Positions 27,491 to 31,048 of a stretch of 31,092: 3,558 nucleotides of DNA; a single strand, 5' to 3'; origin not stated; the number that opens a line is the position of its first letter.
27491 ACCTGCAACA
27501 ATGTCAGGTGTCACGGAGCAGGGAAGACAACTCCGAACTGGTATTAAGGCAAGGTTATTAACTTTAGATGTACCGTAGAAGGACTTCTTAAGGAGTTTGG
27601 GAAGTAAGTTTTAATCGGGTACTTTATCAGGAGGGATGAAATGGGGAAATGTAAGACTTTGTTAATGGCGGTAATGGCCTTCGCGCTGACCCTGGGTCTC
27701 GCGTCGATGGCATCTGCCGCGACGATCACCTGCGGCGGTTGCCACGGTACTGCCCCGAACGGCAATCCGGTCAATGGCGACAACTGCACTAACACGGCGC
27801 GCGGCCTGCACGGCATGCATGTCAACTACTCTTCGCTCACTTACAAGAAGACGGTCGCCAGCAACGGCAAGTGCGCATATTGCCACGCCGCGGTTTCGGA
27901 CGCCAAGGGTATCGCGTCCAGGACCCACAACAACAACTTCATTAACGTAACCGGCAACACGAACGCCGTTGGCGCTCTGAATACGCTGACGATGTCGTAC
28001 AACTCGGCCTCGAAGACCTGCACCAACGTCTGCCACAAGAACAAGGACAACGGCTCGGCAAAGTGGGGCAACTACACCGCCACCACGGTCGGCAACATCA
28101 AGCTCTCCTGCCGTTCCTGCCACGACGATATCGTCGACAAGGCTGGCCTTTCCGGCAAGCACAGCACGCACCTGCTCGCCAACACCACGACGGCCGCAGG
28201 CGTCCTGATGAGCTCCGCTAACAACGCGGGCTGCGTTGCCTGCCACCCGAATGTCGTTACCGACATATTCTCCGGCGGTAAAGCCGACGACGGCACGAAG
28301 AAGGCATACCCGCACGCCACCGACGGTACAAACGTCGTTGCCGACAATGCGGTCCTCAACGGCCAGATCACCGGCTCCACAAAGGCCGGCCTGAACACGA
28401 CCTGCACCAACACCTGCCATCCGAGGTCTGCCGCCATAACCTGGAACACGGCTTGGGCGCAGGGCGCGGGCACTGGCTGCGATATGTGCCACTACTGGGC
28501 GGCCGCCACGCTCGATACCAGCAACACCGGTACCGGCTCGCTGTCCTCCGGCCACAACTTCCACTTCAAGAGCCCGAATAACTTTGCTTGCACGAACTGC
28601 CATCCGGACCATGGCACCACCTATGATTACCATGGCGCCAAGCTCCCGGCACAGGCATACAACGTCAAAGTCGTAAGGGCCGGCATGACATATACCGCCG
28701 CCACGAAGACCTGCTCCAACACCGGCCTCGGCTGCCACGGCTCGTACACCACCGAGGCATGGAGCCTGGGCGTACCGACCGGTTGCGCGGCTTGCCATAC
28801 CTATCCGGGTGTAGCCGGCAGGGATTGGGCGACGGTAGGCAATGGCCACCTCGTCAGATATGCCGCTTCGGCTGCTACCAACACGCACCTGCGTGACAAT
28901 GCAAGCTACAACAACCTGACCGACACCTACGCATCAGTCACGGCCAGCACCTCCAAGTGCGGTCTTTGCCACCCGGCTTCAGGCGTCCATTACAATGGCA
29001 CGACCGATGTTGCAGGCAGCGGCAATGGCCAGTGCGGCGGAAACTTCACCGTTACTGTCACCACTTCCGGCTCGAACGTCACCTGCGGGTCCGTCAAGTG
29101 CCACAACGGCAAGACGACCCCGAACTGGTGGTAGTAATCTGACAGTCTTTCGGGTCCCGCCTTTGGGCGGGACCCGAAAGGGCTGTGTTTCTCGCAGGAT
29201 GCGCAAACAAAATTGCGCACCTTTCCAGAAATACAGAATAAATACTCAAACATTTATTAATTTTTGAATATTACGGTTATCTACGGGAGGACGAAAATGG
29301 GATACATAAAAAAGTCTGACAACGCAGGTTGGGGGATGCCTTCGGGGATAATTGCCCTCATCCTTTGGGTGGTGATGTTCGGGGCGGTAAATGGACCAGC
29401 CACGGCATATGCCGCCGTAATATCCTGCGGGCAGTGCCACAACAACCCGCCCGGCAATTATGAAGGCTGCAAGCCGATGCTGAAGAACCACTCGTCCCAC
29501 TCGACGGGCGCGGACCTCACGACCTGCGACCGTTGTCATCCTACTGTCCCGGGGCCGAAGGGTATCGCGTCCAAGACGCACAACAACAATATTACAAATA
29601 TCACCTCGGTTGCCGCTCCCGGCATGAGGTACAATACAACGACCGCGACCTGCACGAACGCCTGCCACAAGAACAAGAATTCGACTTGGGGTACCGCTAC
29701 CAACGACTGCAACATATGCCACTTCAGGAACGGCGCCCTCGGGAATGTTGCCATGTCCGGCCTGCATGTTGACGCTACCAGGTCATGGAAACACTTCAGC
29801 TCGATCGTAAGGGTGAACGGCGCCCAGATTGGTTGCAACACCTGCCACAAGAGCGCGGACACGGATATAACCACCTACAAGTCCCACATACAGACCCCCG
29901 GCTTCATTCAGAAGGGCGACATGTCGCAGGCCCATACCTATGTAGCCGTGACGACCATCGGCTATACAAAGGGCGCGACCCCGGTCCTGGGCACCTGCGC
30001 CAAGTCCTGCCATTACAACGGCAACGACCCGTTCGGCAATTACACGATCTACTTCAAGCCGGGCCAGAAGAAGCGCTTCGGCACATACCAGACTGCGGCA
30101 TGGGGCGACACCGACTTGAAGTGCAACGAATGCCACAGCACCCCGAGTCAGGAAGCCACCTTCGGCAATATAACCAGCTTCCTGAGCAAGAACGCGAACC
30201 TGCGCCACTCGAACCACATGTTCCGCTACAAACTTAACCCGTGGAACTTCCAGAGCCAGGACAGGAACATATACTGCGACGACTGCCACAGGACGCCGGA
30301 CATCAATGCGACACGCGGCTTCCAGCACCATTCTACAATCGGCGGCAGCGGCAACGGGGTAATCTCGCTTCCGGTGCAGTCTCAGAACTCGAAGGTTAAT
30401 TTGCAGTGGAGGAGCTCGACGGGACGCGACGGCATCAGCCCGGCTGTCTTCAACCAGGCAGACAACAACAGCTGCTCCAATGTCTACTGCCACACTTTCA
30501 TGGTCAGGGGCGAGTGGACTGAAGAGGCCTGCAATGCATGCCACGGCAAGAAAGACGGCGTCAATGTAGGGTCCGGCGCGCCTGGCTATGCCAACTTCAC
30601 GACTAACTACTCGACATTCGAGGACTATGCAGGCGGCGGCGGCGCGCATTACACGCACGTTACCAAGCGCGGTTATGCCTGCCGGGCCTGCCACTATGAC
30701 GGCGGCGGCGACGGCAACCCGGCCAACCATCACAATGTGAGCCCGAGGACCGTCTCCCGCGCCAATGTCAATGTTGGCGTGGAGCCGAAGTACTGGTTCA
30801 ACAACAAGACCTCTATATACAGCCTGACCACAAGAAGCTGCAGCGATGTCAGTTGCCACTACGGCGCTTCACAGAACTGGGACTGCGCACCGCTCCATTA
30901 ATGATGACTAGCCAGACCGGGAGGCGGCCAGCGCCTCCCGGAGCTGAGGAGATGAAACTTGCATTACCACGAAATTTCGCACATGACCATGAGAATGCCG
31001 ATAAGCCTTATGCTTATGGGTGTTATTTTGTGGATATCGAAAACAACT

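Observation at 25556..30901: Tandem cluster of three paralogous, secreted, Geobacter-type multiheme cytochromes with mixed haem-motif spacing and a shared C-terminal motif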

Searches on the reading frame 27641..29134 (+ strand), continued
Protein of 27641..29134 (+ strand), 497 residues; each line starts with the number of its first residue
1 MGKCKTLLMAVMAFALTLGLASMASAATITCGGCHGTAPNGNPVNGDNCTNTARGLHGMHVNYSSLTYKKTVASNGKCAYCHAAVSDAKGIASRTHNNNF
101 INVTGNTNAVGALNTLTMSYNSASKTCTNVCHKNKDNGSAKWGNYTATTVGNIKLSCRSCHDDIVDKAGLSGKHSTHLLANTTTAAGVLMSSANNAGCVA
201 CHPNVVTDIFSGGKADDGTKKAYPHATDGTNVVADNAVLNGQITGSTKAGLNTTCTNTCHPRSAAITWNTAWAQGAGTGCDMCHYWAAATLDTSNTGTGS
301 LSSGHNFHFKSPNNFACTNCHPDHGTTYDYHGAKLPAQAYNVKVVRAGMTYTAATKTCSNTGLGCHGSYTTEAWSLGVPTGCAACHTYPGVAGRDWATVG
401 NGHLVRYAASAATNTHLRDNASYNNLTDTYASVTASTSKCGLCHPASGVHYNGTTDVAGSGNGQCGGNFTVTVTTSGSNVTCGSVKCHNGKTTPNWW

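Call 40: search_protein_families(library=pfam, proteins=[L001:13544-19582:+, L004:13525-21462:+, L009:13794-21695:+], max_evalue=0.01)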
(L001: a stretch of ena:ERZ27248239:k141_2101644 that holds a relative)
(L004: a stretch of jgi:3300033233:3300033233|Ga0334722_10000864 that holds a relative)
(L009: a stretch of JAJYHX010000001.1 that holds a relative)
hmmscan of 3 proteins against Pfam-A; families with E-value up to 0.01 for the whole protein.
L001:13544-19582:+ (2012 aa): 5 families
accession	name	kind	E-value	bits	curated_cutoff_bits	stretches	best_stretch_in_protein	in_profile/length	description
PF14522.11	Cytochrome_C7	-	3.2e-12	46.5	24.8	0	829-880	13-55/67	Cytochrome c7 and related cytochrome c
PF09698.15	GSu_C4xC__C2xCH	-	5.6e-11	43.4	21.7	3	1040-1072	2-36/36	Geobacter CxxxxCH...CXXCH motif (GSu_C4xC__C2xCH)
PF09699.15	Paired_CXXCH_1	-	1.5e-07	31.4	20.6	0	1510-1524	4-18/41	Doubled CXXCH motif (Paired_CXXCH_1)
PF14537.11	Cytochrom_c3_2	-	1.4e-06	29.1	25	0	711-755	7-45/79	Cytochrome c3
PF00041.27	fn3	-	5.3e-05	23.8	25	0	501-572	7-65/84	Fibronectin type III domain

L004:13525-21462:+ (2646 aa): 4 families
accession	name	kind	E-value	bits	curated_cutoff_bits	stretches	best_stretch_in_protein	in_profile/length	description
PF09698.15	GSu_C4xC__C2xCH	-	9.2e-41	138.7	21.7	11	2480-2515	1-36/36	Geobacter CxxxxCH...CXXCH motif (GSu_C4xC__C2xCH)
PF14522.11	Cytochrome_C7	-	1.3e-22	79.8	24.8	0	2300-2380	4-67/67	Cytochrome c7 and related cytochrome c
PF14537.11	Cytochrom_c3_2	-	3.9e-08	34.1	25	1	2125-2182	10-65/79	Cytochrome c3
PF00041.27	fn3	-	0.00018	22.1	25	1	639-734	13-81/84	Fibronectin type III domain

L009:13794-21695:+ (2634 aa): 7 families
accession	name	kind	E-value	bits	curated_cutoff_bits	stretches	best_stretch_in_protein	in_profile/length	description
PF22113.1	Mtrc-MtrF_II-IV_dom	-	3.8e-22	79.1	30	3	1732-1882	8-166/176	Outer membrane cytochrome MtrC/MtrF-like, domains II/IV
PF14522.11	Cytochrome_C7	-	1.9e-20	72.8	24.8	1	1946-2008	13-67/67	Cytochrome c7 and related cytochrome c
PF09698.15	GSu_C4xC__C2xCH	-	9.9e-15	55.4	21.7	3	1496-1527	2-36/36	Geobacter CxxxxCH...CXXCH motif (GSu_C4xC__C2xCH)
PF14537.11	Cytochrom_c3_2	-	2.2e-13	50.9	25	1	1803-1883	5-68/79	Cytochrome c3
PF00041.27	fn3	-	2.2e-09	37.8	25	0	470-543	2-67/84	Fibronectin type III domain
PF24169.1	Fn3-I_PB4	-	0.0019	19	27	0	810-847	38-74/88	Straight fiber protein PB4 first Fn3-like domain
PF16656.11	Pur_ac_phosph_N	-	0.0068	17.4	30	0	684-740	15-79/93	Purple acid Phosphatase, N-terminal domain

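Call 51: find_homologous_proteins(query=L004:13525-21462:+, max_evalue=1e-10)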
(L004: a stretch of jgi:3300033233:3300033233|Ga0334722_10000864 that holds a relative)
Query L004:13525-21462:+ (2646 aa): 4 proteins with E <= 1e-10 among 8000 candidates.
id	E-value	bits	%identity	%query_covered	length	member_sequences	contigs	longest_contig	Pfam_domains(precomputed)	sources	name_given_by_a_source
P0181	0.0e+0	2356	47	100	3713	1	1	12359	PF09698.16,PF00041.28,PF14522.12,PF22113.2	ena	-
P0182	1.4e-77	280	27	50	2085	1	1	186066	PF14537.12,PF09698.16,PF14522.12,PF22113.2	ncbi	-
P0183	1.7e-38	150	38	5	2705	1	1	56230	PF10179.16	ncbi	-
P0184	3.4e-18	83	34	6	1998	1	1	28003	PF16655.13,PF25059.2,PF25788.3,PF16794.12,PF00041.28,PF10179.16,PF16656.12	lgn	-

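Call 52: find_encoding_contigs(protein=P0182, flank=10000, max_places=2)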
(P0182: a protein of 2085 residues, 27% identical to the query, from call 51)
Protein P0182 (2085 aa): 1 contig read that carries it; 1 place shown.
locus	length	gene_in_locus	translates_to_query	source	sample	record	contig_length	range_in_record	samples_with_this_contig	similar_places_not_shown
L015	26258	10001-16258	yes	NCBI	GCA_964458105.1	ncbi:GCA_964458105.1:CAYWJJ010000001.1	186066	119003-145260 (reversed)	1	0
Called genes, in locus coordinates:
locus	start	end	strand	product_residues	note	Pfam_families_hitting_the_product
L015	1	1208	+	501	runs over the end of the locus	PF21563:Mcp40H-20_sensor (faint), PF00672:HAMP, PF00512:HisKA, PF02518:HATPase_c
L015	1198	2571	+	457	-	PF00072:Response_reg, PF00158:Sigma54_activat, PF14532:Sigma54_activ_2, PF07724:AAA_2 (faint), PF07728:AAA_5 (weak), PF25601:AAA_lid_14, PF02954:HTH_8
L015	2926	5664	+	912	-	PF01436:NHL (faint), PF17170:DUF5128 (faint), PF19077:Big_13 (faint), PF09136:Glucodextran_B, PF17936:Big_6 (weak)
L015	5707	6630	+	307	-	PF09699:Paired_CXXCH_1 (faint)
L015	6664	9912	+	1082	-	PF09699:Paired_CXXCH_1 (faint), PF14522:Cytochrome_C7 (faint), PF14537:Cytochrom_c3_2 (faint), PF22113:Mtrc-MtrF_II-IV_dom (faint), PF09698:GSu_C4xC__C2xCH (weak)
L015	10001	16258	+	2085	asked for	PF14522:Cytochrome_C7 (faint), PF14537:Cytochrom_c3_2 (faint), PF09698:GSu_C4xC__C2xCH, PF22113:Mtrc-MtrF_II-IV_dom (weak), PF09698:GSu_C4xC__C2xCH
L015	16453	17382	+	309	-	PF01797:Y1_Tnp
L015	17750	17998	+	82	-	PF07362:CcdA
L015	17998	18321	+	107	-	PF01845:CcdB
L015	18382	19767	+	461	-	PF07676:PD40 (faint), PF26549:Tricorn_N (faint)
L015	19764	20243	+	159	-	-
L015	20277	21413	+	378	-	PF05140:ResB (weak)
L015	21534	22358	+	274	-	PF01578:Cytochrom_C_asm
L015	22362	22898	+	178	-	-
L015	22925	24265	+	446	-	PF02310:B12-binding, PF04055:Radical_SAM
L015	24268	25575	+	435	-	PF02310:B12-binding, PF04055:Radical_SAM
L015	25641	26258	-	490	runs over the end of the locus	PF04443:LuxE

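Call 53: find_encoding_contigs(protein=P0181, flank=10000, max_places=2)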
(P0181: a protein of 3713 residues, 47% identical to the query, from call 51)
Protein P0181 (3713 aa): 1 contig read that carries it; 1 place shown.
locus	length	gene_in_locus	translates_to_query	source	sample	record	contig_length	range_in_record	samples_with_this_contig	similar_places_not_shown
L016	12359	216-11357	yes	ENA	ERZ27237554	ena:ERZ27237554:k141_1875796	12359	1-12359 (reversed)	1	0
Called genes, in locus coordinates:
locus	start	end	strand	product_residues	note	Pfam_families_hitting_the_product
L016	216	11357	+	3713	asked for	PF00041:fn3 (faint), PF14522:Cytochrome_C7 (faint), PF22113:Mtrc-MtrF_II-IV_dom (faint), PF09698:GSu_C4xC__C2xCH (weak)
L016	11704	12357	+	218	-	?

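Call 54: search_protein_families(library=pfam, proteins=[L016:11704-12357:+, L015:18382-19767:+, L015:19764-20243:+, L015:22362-22898:+, L015:2926-5664:+], max_evalue=0.1)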
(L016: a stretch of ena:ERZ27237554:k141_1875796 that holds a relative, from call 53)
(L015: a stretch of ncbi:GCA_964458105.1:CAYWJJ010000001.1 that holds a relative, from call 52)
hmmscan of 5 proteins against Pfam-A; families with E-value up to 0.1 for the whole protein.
L016:11704-12357:+ (218 aa): 6 families
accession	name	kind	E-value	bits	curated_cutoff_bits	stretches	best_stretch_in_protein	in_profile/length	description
PF13646.12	HEAT_2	-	3e-12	47.1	27.7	2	135-178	11-53/88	HEAT repeats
PF03130.22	HEAT_PBS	-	5.9e-07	29.8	20.9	1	142-167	2-27/27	PBS lyase HEAT-like repeat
PF02985.28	HEAT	-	4.9e-05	23.6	23.5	0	161-177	5-21/31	HEAT repeat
PF13513.12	HEAT_EZ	-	0.00045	21.1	27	0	155-177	27-49/55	HEAT-like repeat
PF12717.13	Cnd1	-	0.018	15.5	26.4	0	157-179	22-44/162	non-SMC mitotic condensation complex subunit 1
PF00514.29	Arm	-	0.037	14.6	20.6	0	160-177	16-33/41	Armadillo/beta-catenin-like repeat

L015:18382-19767:+ (461 aa): 5 families
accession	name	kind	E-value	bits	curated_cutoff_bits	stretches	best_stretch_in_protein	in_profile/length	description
PF07676.18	PD40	-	9e-16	57.8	20.9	2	391-410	13-33/38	WD40-like Beta Propeller Repeat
PF10647.15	Gmad1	-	0.00076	19.8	20.5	0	92-253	7-136/251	Lipoprotein LpqB beta-propeller domain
PF23414.1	Beta-prop_EML_2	-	0.00082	19.3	90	0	389-458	42-110/266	Echinoderm microtubule-associated protein second beta-propeller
PF25174.1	Beta-prop_THOC3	-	0.0016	18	305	0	393-459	95-159/272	THOC3 beta-propeller domain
PF00400.38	WD40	-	0.012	16.6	27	0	109-133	13-36/39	WD domain, G-beta repeat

L015:19764-20243:+ (159 aa): 1 family
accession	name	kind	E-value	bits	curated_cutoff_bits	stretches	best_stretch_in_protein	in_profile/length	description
PF05257.22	CHAP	-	0.0095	16.8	26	1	56-121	10-81/81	CHAP domain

L015:22362-22898:+ (178 aa): 1 family
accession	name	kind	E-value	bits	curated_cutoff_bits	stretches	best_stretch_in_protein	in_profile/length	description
PF21497.3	TcpC-like_C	-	0.079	13.7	27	0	59-98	29-68/109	Conjugal transfer protein-like, C-terminal domain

L015:2926-5664:+ (912 aa): 8 families
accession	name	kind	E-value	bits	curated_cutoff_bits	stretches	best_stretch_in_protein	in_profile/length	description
PF09136.16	Glucodextran_B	-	7.6e-29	99.9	27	3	512-583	9-81/83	Glucodextranase, domain B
PF01436.27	NHL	-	3.1e-09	36.8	20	1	134-159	1-26/28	NHL repeat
PF19077.6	Big_13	-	3.2e-09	37.6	27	2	428-501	23-102/102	Bacterial Ig-like domain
PF17170.10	DUF5128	-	2.7e-07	30.5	22.9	1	246-322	49-123/321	6-bladed beta-propeller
PF17936.7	Big_6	-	1.5e-05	25.6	27.6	1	775-842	15-83/83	Bacterial Ig domain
PF08450.18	SGL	-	0.0028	17.7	26.3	0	48-92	186-231/246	SMP-30/Gluconolactonase/LRE-like region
PF00404.24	Dockerin_1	-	0.021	15.4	22.9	1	843-879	2-38/57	Dockerin type I domain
PF13750.12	Big_3_3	-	0.053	13.6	27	0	725-766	7-50/157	Bacterial Ig-like domain (group 3)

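Call 80: search_solved_structures(query=A1, max_evalue=1)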
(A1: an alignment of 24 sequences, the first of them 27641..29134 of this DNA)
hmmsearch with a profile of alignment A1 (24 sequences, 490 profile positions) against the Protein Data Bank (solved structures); distinct sequences matched with E-value up to 1: 13.
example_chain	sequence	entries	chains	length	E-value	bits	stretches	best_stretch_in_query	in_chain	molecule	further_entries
7on6_A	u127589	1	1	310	0.00093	21.3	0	405-426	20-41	SAKe6AE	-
8pjy_A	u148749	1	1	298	0.0066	18.5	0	405-426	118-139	SAKe6EEref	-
7o0u_C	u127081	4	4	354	0.017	17.1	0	72-212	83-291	MULTIHEME_CYTC domain-containing protein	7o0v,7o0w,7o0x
8k5o_C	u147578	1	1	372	0.037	16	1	76-143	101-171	Photosynthetic reaction center cytochrome c subunit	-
8pjr_A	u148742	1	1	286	0.087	14.8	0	405-426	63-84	SAKe6AC-LB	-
7c9r_C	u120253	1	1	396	0.26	13.2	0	413-488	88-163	Photosynthetic reaction center cytochrome c subunit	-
9m8m_C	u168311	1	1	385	0.5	12.3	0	288-335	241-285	Photosynthetic reaction center cytochrome c subunit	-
2c1d_A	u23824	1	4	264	0.57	12.1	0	151-215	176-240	SOXA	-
9h19_C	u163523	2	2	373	0.84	11.5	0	73-382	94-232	Photosynthetic reaction center cytochrome c subunit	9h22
2vr0_A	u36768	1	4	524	0.9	11.4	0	141-211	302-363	CYTOCHROME C NITRITE REDUCTASE, CATALYTIC SUBUNIT NFRA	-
2j7a_A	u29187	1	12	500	0.91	11.4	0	141-211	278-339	CYTOCHROME C NITRITE REDUCTASE NRFA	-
3wmm_C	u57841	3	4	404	0.96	11.3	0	264-319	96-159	Photosynthetic reaction center C subunit | Photosynthetic reaction center cytochrome c subunit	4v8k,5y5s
7c52_C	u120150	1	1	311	0.96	11.3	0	264-319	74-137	Photosynthetic reaction center cytochrome c subunit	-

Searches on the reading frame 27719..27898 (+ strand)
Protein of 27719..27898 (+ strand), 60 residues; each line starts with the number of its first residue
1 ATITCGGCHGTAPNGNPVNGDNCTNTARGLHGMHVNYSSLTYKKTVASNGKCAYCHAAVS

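Call 38: search_protein_families(library=ncbifam, proteins=[window:27719-27898:+], max_evalue=10)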
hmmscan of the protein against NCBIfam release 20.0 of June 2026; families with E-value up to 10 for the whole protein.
seq(60 aa): 3 families
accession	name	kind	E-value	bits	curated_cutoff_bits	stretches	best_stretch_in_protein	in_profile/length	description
TIGR01905.1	paired_CXXCH_1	subfamily_domain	0.087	12.8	25.2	1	48-58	5-15/41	doubled CXXCH domain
TIGR01904.2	GSu_C4xC__C2xCH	domain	0.35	10.6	27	1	2-17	49-65/73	CxxxxCH/CxxCH domain c-type cytochrome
NF049875.1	NetB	exception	1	9.1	380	1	22-60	74-111/211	Nrf-like electron transfer protein NetB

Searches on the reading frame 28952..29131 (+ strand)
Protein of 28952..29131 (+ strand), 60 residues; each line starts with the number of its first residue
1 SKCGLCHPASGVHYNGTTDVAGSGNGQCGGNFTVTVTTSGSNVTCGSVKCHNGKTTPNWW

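Call 38: search_protein_families(library=ncbifam, proteins=[window:28952-29131:+], max_evalue=10)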
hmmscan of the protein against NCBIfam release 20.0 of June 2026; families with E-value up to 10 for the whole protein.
seq(60 aa): 1 family
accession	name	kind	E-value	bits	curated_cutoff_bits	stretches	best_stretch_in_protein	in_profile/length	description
TIGR01904.2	GSu_C4xC__C2xCH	domain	0.019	14.8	27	1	13-59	1-44/73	CxxxxCH/CxxCH domain c-type cytochrome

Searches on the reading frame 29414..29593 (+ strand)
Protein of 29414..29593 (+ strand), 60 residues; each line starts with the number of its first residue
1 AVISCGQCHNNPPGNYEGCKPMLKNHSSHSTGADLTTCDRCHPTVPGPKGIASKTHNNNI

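Call 38: search_protein_families(library=ncbifam, proteins=[window:29414-29593:+], max_evalue=10)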
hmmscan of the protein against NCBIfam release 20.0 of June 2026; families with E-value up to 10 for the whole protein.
seq(60 aa): 5 families
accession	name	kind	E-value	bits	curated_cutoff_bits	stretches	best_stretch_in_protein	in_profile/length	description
NF045722.1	c3_cytochr_TmcA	equivalog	0.076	12.9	114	1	25-45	47-67/125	acidic tetraheme cytochrome c3 TmcA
TIGR01904.2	GSu_C4xC__C2xCH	domain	0.1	12.4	27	2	4-19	51-66/73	CxxxxCH/CxxCH domain c-type cytochrome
NF043011.1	CytC7_Geobact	equivalog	0.13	12.8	120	1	25-47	36-56/89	cytochrome c7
TIGR04257.1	nanowire_3heme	domain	0.15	12.2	40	1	24-45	15-33/75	c(7)-type cytochrome triheme domain-containing protein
NF000612.0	PRK00019.1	equivalog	0.87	9.3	70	1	19-51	18-51/72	50S ribosomal protein L31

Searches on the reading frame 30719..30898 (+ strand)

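Call 38: search_protein_families(library=ncbifam, proteins=[window:30719-30898:+], max_evalue=10)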
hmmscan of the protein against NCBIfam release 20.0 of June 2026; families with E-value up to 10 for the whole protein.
seq(60 aa): 1 family
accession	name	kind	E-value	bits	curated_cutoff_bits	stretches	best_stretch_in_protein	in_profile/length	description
TIGR01904.2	GSu_C4xC__C2xCH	domain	0.0024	17.6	27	1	27-55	10-45/73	CxxxxCH/CxxCH domain c-type cytochrome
